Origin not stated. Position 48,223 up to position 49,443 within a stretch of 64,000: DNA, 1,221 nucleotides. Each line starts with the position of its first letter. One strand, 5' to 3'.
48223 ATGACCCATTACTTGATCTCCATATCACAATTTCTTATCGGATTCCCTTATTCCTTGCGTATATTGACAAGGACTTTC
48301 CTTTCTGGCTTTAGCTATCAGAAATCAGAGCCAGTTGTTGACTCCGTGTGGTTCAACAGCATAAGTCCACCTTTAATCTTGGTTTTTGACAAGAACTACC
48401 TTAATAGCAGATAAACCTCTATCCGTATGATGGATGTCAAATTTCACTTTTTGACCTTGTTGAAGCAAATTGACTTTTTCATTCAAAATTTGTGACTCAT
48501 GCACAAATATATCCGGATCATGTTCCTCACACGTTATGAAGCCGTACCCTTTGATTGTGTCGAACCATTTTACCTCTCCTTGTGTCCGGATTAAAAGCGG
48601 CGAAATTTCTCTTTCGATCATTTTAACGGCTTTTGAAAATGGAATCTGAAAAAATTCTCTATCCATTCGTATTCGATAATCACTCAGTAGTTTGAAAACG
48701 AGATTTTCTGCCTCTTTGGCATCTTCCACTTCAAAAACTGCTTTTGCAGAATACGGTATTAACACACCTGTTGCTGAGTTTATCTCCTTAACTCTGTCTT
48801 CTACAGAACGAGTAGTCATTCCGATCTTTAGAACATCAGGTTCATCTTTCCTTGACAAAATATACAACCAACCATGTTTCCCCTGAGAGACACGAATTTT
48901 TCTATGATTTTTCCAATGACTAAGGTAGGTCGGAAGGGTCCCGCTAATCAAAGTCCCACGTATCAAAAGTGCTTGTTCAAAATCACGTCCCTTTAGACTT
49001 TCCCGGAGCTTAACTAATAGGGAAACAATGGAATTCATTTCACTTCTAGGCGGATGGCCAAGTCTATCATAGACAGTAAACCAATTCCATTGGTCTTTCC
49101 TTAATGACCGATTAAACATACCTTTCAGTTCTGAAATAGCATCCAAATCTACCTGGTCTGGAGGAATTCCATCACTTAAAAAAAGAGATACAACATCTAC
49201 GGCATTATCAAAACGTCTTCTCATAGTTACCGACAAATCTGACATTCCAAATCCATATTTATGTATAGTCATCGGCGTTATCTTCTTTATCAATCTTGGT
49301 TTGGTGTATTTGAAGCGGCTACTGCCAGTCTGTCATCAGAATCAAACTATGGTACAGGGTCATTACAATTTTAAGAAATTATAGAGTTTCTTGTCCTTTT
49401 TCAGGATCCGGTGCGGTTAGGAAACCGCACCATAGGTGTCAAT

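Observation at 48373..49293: T5orf172 (GIY-YIG-like) + cold-shock domain protein at the head of the putative defense operon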

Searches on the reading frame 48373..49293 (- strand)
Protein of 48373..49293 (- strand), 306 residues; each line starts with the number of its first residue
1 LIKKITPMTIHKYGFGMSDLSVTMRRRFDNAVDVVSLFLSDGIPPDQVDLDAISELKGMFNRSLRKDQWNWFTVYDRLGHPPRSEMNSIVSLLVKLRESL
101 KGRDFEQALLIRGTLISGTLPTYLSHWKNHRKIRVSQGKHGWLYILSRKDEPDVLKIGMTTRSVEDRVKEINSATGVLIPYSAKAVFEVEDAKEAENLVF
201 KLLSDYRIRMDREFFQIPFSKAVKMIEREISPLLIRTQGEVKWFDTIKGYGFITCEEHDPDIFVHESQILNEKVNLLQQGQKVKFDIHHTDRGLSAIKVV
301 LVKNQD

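Call 3: search_protein_families(library=pfam, proteins=[window:48373-49293:-], max_evalue=0.1)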
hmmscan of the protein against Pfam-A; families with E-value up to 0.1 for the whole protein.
window:48373-49293:- (306 aa): 4 families
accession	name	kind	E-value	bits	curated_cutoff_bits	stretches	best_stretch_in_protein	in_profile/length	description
PF00313.28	CSD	-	3.6e-22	78.4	27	1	238-301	2-65/66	'Cold-shock' DNA-binding domain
PF10544.15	T5orf172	-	9.2e-15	55.4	20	1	141-228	1-99/101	T5orf172 domain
PF13455.12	MUG113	-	5.7e-12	46.5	22.3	1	155-227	1-71/73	Meiotically up-regulated gene 113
PF08206.17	OB_RNB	-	0.00059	19.9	24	1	248-269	8-29/58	Ribonuclease B OB domain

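Call 4: search_protein_families(library=padloc, proteins=[window:48373-49293:-], max_evalue=0.1)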
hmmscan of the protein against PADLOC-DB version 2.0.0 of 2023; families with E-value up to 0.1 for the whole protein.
window:48373-49293:- (306 aa): 6 families
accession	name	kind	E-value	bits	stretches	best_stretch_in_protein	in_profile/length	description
PDLC05041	PDC-S57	-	1.3e-21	75.2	1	140-227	5-91/212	-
PDLC02916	CSD_V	-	4.3e-13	46.9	1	237-300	2-62/64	-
PDLC05042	PDC-S57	-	4.1e-10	37.7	1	140-227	7-97/245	-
PDLC05043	PDC-S57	-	2.2e-09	35.2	1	139-227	3-100/221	-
PDLC03977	PD-Lambda-1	-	5.2e-08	30.2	1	133-228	348-448/496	-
PDLC03976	PD-Lambda-1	-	6.8e-07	26.5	1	131-228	347-449/491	-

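Call 5: search_protein_families(library=ncbifam, proteins=[window:48373-49293:-], max_evalue=0.1)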
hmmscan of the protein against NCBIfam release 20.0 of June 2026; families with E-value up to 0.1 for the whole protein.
window:48373-49293:- (306 aa): 11 families
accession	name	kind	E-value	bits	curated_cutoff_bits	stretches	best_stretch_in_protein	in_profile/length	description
TIGR02381.1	cspD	equivalog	1.2e-19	70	115.4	1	238-302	3-67/68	cold shock domain-containing protein CspD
NF049933.1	TransAntitermCspE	equivalog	3.5e-19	68.7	120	1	237-301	4-68/69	transcription antiterminator/RNA stability regulator CspE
NF007062.0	PRK09507.1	subfamily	1.2e-15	57.2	133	1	237-300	4-67/69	transcription antiterminator/RNA stability regulator CspE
NF008190.0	PRK10943.1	subfamily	3.3e-14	52.6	137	1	236-300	3-67/69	cold shock-like protein CspC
NF007679.0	PRK10354.1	subfamily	1.2e-13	51.2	130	1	238-299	6-67/70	RNA chaperone/antiterminator CspA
NF011574.0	PRK14998.1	equivalog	4.4e-13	49.3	147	1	238-302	3-67/73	cold shock-like protein CspD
NF007405.0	PRK09937.1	equivalog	7.2e-13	48.5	152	1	238-302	3-67/74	cold shock-like protein CspD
NF007378.0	PRK09890.1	equivalog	7.7e-13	48.5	144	1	238-300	6-68/70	cold shock protein CspG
NF038236.1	retron_eff_Se72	equivalog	4e-12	45.9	82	1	239-300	1-60/62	retron Se72 family effector protein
NF012007.0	PRK15463.1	subfamily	0.00054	19.7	111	1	238-301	6-69/70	cold shock-like protein CspF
NF012008.0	PRK15464.1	equivalog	0.06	13.5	141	0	238-301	6-69/70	cold shock-like protein CspH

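Call 6: search_protein_families(library=phrogs, proteins=[window:48373-49293:-], max_evalue=0.01)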
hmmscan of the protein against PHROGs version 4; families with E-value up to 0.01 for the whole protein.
window:48373-49293:- (306 aa): 10 families
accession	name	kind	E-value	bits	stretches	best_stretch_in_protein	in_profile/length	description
phrog_16524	-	unknown function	8.3e-20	72.3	1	139-230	23-114/215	-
phrog_8430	-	unknown function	7.1e-17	62.3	1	133-229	287-383/439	-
phrog_729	-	other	1.9e-16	60.9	1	236-301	13-78/277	cold shock protein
phrog_36333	-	unknown function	9.9e-15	55.6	1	140-236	3-99/199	-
phrog_681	-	DNA, RNA and nucleotide metabolism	4.7e-06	26.5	1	138-208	437-509/576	endonuclease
phrog_33243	-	unknown function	6.7e-06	26.7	1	139-210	154-225/262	-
phrog_18781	-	unknown function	9.6e-06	26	1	136-222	2-88/222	-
phrog_5032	-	unknown function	1.6e-05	25.6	1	127-225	64-156/178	-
phrog_1847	-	unknown function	0.00013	22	1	133-227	342-441/474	-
phrog_15085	-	unknown function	0.00059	21.2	1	141-228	4-93/103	-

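Call 8: find_homologous_proteins(query=window:48373-49293:-, max_evalue=0.00001)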
Query window:48373-49293:- (306 aa): 652 proteins with E <= 0.00001 among 1819 candidates; the best 120 are listed.
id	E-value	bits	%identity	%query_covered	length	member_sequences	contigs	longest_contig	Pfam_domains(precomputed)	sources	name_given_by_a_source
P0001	3.7e-169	580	87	97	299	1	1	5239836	PF10544.16,PF00313.29,PF13455.13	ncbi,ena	-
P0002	1.3e-166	571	85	98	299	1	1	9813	PF10544.16,PF00313.29,PF13455.13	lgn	-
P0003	2.7e-164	564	83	99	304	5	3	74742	PF10544.16,PF00313.29,PF13455.13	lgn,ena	-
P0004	6.6e-163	559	84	96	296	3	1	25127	PF10544.16,PF00313.29,PF13455.13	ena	-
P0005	1.7e-162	558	83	97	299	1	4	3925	PF10544.16,PF00313.29,PF13455.13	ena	-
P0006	1.5e-159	548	81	97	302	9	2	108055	PF10544.16,PF00313.29,PF13455.13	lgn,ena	-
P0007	1.1e-158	545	82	97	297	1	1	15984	PF10544.16,PF00313.29,PF13455.13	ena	-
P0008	8.9e-154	529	80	97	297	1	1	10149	PF10544.16,PF00313.29,PF13455.13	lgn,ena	-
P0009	8.8e-151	519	78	96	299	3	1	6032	PF10544.16,PF00313.29,PF13455.13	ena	-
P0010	3.3e-138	478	74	96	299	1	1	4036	PF10544.16,PF00313.29,PF13455.13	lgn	-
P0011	2.1e-137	475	73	96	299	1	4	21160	PF10544.16,PF00313.29,PF13455.13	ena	-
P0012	8.9e-134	463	72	96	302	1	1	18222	PF10544.16,PF00313.29,PF13455.13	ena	-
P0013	5.1e-133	461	72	96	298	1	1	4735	PF10544.16,PF00313.29,PF13455.13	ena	-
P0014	1.4e-130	453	73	94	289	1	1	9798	PF10544.16,PF00313.29,PF13455.13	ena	-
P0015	1.6e-129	449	69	96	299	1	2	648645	PF10544.16,PF00313.29,PF13455.13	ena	-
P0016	2.6e-129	449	69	96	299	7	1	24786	PF10544.16,PF00313.29,PF13455.13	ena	-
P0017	3.7e-127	442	72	94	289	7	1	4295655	PF10544.16,PF00313.29,PF13455.13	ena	-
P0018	1.2e-126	440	78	81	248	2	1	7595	PF10544.16,PF00313.29,PF13455.13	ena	-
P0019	2.1e-126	439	71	94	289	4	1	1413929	PF10544.16,PF00313.29,PF13455.13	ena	-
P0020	3.2e-124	432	68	96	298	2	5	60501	PF10544.16,PF00313.29,PF13455.13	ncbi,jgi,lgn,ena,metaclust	metaclust:\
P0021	5.5e-124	431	68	96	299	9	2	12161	PF10544.16,PF00313.29,PF13455.13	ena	-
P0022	1.4e-121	423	65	96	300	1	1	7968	PF10544.16,PF00313.29,PF13455.13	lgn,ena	-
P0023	2.3e-120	419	67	96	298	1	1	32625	PF10544.16,PF00313.29,PF13455.13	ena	-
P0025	2.8e-119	416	63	97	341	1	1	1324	PF10544.16,PF00313.29,PF13455.13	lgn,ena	-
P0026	7.5e-118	411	66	93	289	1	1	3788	PF10544.16,PF00313.29,PF13455.13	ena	-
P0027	3.6e-112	392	62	95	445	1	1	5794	PF00313.29,PF13455.13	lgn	-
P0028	5.1e-112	392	63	93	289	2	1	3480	PF10544.16,PF00313.29,PF13455.13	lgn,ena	-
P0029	7.1e-112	391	63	91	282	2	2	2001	PF10544.16,PF00313.29,PF13455.13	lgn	-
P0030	1.4e-104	368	59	96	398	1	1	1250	PF10544.16,PF00313.29,PF13455.13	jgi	jgi:cold shock CspA family protein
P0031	1.5e-103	364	58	96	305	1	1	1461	PF10544.16,PF00313.29,PF13455.13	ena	-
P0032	1.6e-99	351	55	96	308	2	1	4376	PF10544.16,PF00313.29,PF13455.13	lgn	-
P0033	4.7e-97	343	55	96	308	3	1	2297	PF10544.16,PF00313.29,PF13455.13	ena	-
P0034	1.1e-96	342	54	96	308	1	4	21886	PF10544.16,PF00313.29,PF13455.13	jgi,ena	jgi:cold shock CspA family protein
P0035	1.3e-96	341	54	97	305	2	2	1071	PF10544.16,PF00313.29,PF13455.13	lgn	-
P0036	1.6e-96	341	55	96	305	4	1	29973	PF10544.16,PF00313.29,PF13455.13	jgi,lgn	jgi:cold shock CspA family protein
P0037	1.3e-95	338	53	96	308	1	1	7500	PF10544.16,PF00313.29,PF13455.13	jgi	jgi:cold shock CspA family protein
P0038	7.1e-94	332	52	96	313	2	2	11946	PF10544.16,PF00313.29,PF13455.13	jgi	jgi:cold shock CspA family protein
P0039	1.6e-93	331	53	96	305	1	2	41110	PF10544.16,PF00313.29,PF13455.13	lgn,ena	-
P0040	1.6e-92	328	53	96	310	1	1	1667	PF10544.16,PF00313.29,PF13455.13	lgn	-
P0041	7.1e-90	319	51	96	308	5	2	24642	PF10544.16,PF00313.29,PF13455.13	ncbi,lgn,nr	ncbi:MAG: cold shock domain-containing protein [Rubrobacteraceae bacterium]|nr:cold shock domain-con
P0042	9.0e-86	306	51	93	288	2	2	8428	PF10544.16,PF00313.29,PF13455.13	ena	-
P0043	6.2e-80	287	48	96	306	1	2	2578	PF10544.16,PF00313.29,PF13455.13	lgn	-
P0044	3.8e-77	277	46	97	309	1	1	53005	PF10544.16,PF00313.29,PF13455.13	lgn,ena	-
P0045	3.0e-76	274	47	96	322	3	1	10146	PF10544.16,PF00313.29,PF13455.13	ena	-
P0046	1.6e-75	272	45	96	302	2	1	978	PF10544.16,PF00313.29,PF13455.13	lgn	-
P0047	2.3e-75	272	47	95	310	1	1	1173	PF10544.16,PF00313.29,PF13455.13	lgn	-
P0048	3.2e-75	271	45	96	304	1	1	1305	PF10544.16,PF00313.29,PF13455.13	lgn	-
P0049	4.2e-75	271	45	96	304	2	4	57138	PF10544.16,PF00313.29,PF13455.13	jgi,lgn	-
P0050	8.4e-75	270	45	96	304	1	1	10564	PF10544.16,PF00313.29,PF13455.13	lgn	-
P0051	9.2e-75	270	45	97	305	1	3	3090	PF10544.16,PF00313.29,PF13455.13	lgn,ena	-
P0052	7.3e-74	267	45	97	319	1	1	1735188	PF10544.16,PF00313.29,PF13455.13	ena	-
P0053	1.1e-73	266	46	95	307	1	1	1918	PF10544.16,PF00313.29,PF13455.13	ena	-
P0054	1.8e-73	265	46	96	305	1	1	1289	PF10544.16,PF00313.29,PF13455.13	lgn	-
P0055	2.9e-73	265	45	96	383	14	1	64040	PF10544.16,PF00313.29,PF13455.13,PF09720.16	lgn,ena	-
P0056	2.0e-72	262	46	96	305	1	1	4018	PF10544.16,PF00313.29,PF13455.13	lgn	-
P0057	3.1e-72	261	46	97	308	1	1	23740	PF10544.16,PF00313.29,PF13455.13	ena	-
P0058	3.1e-72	261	45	96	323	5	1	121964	PF10544.16,PF00313.29,PF13455.13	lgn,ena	-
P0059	3.9e-72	261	46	96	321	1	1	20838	PF10544.16,PF00313.29,PF13455.13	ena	-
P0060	1.1e-71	259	44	95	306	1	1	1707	PF10544.16,PF00313.29,PF13455.13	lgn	-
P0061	1.3e-71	259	43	96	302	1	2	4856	PF10544.16,PF00313.29,PF13455.13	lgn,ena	-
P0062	2.0e-71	259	44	95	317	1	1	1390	PF10544.16,PF00313.29,PF13455.13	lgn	-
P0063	5.4e-71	257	44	97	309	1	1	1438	PF10544.16,PF00313.29,PF13455.13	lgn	-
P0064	1.0e-70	256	43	99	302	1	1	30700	PF10544.16,PF00313.29,PF13455.13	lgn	-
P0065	2.2e-70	255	47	96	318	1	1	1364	PF10544.16,PF00313.29,PF13455.13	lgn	-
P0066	6.4e-70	254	45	97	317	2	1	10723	PF10544.16,PF00313.29,PF13455.13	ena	-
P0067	8.2e-70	253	43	95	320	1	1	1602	PF10544.16,PF00313.29,PF13455.13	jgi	jgi:cold shock CspA family protein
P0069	1.2e-69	253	45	98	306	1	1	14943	PF10544.16,PF00313.29,PF13455.13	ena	-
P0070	2.5e-69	252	44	95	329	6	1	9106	PF10544.16,PF00313.29,PF13455.13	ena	-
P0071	2.9e-69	252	45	96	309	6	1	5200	PF10544.16,PF00313.29,PF13455.13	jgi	-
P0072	3.7e-69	251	45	95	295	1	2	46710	PF10544.16,PF00313.29,PF13455.13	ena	-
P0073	5.1e-69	251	47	90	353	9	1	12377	PF10544.16,PF00313.29,PF13455.13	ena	-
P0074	5.4e-69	251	44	96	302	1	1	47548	PF10544.16,PF00313.29,PF13455.13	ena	-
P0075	5.6e-69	251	43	98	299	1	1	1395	PF10544.16,PF00313.29,PF13455.13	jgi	jgi:cold shock CspA family protein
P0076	6.2e-69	250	47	96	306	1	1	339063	PF10544.16,PF00313.29,PF13455.13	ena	-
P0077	7.2e-69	250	47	95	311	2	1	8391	PF10544.16,PF00313.29,PF13455.13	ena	-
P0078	7.4e-69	250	45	96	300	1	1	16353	PF10544.16,PF00313.29,PF13455.13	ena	-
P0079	8.5e-69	250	44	95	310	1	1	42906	PF10544.16,PF00313.29,PF13455.13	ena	-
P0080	2.0e-68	249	47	94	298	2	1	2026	PF10544.16,PF00313.29,PF13455.13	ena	-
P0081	2.6e-68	248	43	95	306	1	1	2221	PF10544.16,PF00313.29,PF13455.13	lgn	-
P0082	3.3e-68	248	45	95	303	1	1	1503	PF10544.16,PF00313.29,PF13455.13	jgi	jgi:cold shock CspA family protein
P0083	3.4e-68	248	44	96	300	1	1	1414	PF10544.16,PF00313.29,PF13455.13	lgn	-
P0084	3.5e-68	248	43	97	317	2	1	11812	PF10544.16,PF00313.29,PF13455.13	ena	-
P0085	5.4e-68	247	43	95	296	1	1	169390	PF10544.16,PF00313.29,PF13455.13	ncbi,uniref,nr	ncbi:hypothetical protein DYU11_28650 [Fibrisoma montanum]|uniref:CSD domain-containing protein n=1 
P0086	1.1e-67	246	46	91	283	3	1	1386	PF10544.16,PF00313.29,PF13455.13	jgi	jgi:cold shock CspA family protein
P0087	1.4e-67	246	44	97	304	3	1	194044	PF10544.16,PF00313.29,PF13455.13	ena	-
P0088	1.6e-67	246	42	98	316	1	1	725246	PF10544.16,PF00313.29,PF13455.13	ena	-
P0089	2.4e-67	245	44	97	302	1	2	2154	PF10544.16,PF00313.29,PF13455.13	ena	-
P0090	3.1e-67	245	44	95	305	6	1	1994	PF10544.16,PF00313.29,PF13455.13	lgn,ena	-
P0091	3.2e-67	245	43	96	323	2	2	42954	PF10544.16,PF00313.29,PF13455.13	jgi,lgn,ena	-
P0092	3.3e-67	245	43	96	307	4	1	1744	PF10544.16,PF00313.29,PF13455.13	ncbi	-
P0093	3.5e-67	245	43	97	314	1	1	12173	PF10544.16,PF00313.29,PF13455.13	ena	-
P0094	4.5e-67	244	44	93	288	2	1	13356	PF10544.16,PF00313.29,PF13455.13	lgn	-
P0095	5.5e-67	244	42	95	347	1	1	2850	PF10544.16,PF00313.29,PF13455.13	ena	-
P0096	7.7e-67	244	44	96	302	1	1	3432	PF10544.16,PF00313.29,PF13455.13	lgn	-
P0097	8.0e-67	244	43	95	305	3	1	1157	PF10544.16,PF00313.29,PF13455.13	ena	-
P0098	8.4e-67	244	45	92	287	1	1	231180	PF10544.16,PF00313.29,PF13455.13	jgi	jgi:cold shock CspA family protein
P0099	1.3e-66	243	42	96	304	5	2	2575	PF10544.16,PF00313.29,PF13455.13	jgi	jgi:cold shock CspA family protein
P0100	1.8e-66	242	43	97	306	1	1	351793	PF10544.16,PF00313.29,PF13455.13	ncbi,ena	-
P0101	2.5e-66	242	44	95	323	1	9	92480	PF10544.16,PF00313.29,PF13455.13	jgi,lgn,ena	jgi:cold shock CspA family protein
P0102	3.6e-66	241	44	95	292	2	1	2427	PF10544.16,PF00313.29,PF13455.13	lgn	-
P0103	7.4e-66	240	46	95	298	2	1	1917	PF10544.16,PF00313.29,PF13455.13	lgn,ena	-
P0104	8.0e-66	240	43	96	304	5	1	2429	PF10544.16,PF00313.29,PF13455.13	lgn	-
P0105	1.1e-65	240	44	95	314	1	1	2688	PF10544.16,PF00313.29,PF13455.13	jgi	-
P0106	1.1e-65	240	43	97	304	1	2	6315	PF10544.16,PF00313.29,PF13455.13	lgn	-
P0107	1.1e-65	240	42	97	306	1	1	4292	PF10544.16,PF00313.29,PF13455.13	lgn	-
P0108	1.2e-65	240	41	97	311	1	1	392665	PF10544.16,PF00313.29,PF13455.13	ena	-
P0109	2.2e-65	239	43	93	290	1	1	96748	PF10544.16,PF00313.29,PF13455.13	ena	-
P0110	2.5e-65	239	43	96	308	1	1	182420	PF10544.16,PF00313.29,PF13455.13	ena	-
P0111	2.6e-65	239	43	98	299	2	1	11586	PF10544.16,PF00313.29,PF13455.13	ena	-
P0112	3.8e-65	238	43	93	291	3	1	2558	PF10544.16,PF00313.29,PF13455.13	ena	-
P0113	5.8e-65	237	49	85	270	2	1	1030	PF10544.16,PF00313.29,PF13455.13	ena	-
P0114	6.3e-65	237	41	97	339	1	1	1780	PF10544.16,PF00313.29,PF13455.13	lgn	-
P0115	7.2e-65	237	43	93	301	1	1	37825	PF10544.16,PF00313.29,PF13455.13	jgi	jgi:cold shock CspA family protein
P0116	9.9e-65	237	44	93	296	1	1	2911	PF10544.16,PF00313.29,PF13455.13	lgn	-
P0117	1.0e-64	237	43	96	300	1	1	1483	PF10544.16,PF00313.29,PF13455.13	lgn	-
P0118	1.2e-64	236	41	96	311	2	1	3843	PF10544.16,PF00313.29,PF13455.13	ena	-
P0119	2.0e-64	236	42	96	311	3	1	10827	PF10544.16,PF00313.29,PF13455.13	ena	-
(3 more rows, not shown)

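Call 9: find_encoding_contigs(protein=P0001, flank=10000, max_places=3)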
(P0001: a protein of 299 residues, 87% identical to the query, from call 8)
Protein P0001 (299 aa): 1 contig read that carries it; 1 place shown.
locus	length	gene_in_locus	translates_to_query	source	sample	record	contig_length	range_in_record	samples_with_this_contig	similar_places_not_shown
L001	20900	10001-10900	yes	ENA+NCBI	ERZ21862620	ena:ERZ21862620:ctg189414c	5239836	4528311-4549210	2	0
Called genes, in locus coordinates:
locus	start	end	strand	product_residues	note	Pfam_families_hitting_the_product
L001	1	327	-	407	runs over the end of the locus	PF02441:Flavoprotein, PF04127:DFP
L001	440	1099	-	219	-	PF00625:Guanylate_kin, PF13671:AAA_33 (weak)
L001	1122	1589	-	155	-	PF00037:Fer4 (weak), PF13237:Fer4_10 (weak), PF14697:Fer4_21, PF12838:Fer4_7, PF13187:Fer4_9 (weak), PF00037:Fer4 (weak), PF13484:Fer4_16 (weak), PF12838:Fer4_7 (weak), +6 more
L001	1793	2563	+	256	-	PF00106:adh_short, PF08659:KR, PF13561:adh_short_C2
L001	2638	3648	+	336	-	PF26550:Tricorn_2nd (faint), PF00930:DPPIV_N (faint), PF07676:PD40 (faint)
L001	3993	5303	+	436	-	PF07394:DUF1501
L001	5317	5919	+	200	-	PF03602:Cons_hypoth95, PF05175:MTS (weak)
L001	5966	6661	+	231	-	PF12852:Cupin_6 (faint), PF02311:AraC_binding (faint), PF05899:Cupin_3 (faint), PF07883:Cupin_2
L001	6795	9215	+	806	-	PF17801:Melibiase_C (faint)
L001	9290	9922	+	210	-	PF03167:UDG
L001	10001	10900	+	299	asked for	PF10544:T5orf172, PF13455:MUG113, PF00313:CSD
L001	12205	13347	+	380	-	PF13384:HTH_23, PF13565:HTH_32, PF13358:DDE_3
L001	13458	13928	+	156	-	PF13384:HTH_23, PF13551:HTH_29 (weak), PF13565:HTH_32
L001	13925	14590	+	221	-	PF13358:DDE_3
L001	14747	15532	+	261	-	-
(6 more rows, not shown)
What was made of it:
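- IS elements lie between the genes in the relative (call 9). The same three genes are present in the syntenic relative (call 9). In the relative, 3.8 kb of IS630-type elements lie between them (call 9).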

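Call 10: find_encoding_contigs(protein=P0017, flank=10000, max_places=3)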
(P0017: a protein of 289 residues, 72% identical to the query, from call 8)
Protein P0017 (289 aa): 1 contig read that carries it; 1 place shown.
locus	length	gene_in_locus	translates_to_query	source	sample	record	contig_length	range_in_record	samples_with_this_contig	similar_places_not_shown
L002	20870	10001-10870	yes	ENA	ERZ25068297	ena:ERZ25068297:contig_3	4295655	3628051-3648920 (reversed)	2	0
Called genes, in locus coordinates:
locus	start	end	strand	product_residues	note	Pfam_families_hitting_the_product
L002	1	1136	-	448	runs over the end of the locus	PF01368:DHH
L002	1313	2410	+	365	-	PF12006:DUF3500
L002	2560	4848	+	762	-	PF01315:Ald_Xan_dh_C, PF02738:MoCoBD_1, PF20256:MoCoBD_2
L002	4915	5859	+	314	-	PF01370:Epimerase, PF07993:NAD_binding_4 (weak)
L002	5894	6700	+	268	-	PF01261:AP_endonuc_2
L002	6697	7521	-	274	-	PF00106:adh_short, PF08659:KR (weak), PF13561:adh_short_C2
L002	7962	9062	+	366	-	PF00730:HhH-GPD, PF00633:HHH, PF14815:NUDIX_4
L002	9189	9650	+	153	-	-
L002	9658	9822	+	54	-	-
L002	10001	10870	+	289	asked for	PF10544:T5orf172, PF13455:MUG113, PF00313:CSD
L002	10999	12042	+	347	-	PF01555:N6_N4_Mtase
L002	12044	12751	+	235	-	-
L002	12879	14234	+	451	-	PF13433:Peripla_BP_5, PF13458:Peripla_BP_6, PF01094:ANF_receptor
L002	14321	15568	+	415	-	PF13458:Peripla_BP_6, PF13433:Peripla_BP_5, PF01094:ANF_receptor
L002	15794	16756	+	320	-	PF01261:AP_endonuc_2, PF03786:UxuA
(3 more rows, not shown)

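Call 11: find_encoding_contigs(protein=P0015, flank=8000, max_places=2)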
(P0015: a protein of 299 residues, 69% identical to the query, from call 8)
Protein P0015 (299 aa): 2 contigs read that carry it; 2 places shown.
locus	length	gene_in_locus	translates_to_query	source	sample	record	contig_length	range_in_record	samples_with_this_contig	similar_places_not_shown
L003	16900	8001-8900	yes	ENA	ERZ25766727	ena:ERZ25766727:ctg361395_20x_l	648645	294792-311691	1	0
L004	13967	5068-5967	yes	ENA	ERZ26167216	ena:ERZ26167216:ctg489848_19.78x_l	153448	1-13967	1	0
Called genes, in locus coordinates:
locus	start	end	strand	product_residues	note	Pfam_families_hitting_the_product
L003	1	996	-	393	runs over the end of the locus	PF02746:MR_MLE_N, PF13378:MR_MLE_C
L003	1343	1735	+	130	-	-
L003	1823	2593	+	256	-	-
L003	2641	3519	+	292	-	PF12974:Phosphonate-bd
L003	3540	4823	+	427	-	PF01420:Methylase_S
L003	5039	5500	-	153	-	PF13358:DDE_3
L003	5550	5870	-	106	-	PF01710:HTH_Tnp_IS630, PF13384:HTH_23 (faint), PF13518:HTH_28 (faint)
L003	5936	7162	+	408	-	-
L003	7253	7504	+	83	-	-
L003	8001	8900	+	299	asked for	PF10544:T5orf172, PF13455:MUG113, PF00313:CSD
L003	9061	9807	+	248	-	-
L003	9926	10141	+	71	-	PF04255:DUF433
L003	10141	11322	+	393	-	PF02608:Bmp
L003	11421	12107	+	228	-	PF00005:ABC_tran, PF13191:AAA_16 (weak)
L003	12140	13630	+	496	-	-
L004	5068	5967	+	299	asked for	PF10544:T5orf172, PF13455:MUG113, PF00313:CSD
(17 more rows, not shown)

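Call 12: find_encoding_contigs(protein=P0052, flank=8000, max_places=2)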
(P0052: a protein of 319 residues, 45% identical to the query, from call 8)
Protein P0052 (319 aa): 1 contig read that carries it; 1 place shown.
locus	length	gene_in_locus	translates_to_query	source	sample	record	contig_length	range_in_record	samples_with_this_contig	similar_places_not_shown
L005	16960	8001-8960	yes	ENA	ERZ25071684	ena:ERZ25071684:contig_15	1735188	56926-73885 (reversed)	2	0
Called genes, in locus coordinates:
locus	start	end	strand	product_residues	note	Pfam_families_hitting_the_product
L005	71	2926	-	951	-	PF00675:Peptidase_M16, PF05193:Peptidase_M16_C, PF00675:Peptidase_M16, PF05193:Peptidase_M16_C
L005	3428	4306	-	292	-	PF00248:Aldo_ket_red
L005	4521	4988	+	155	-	PF00011:HSP20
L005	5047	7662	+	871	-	PF02190:LON_substr_bdg, PF13191:AAA_16 (faint), PF08298:AAA_PrkA (weak), PF00004:AAA, PF07728:AAA_5 (weak), PF22667:Lon_lid, PF05362:Lon_C, PF13541:ChlI, +1 more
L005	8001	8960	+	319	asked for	PF10544:T5orf172, PF13455:MUG113, PF00313:CSD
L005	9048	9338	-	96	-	-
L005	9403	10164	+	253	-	-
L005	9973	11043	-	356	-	PF02086:MethyltransfD12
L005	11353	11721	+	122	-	-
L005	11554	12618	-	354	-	-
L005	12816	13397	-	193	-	-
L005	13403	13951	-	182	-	-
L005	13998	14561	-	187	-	-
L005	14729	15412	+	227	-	PF00857:Isochorismatase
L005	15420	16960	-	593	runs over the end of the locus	-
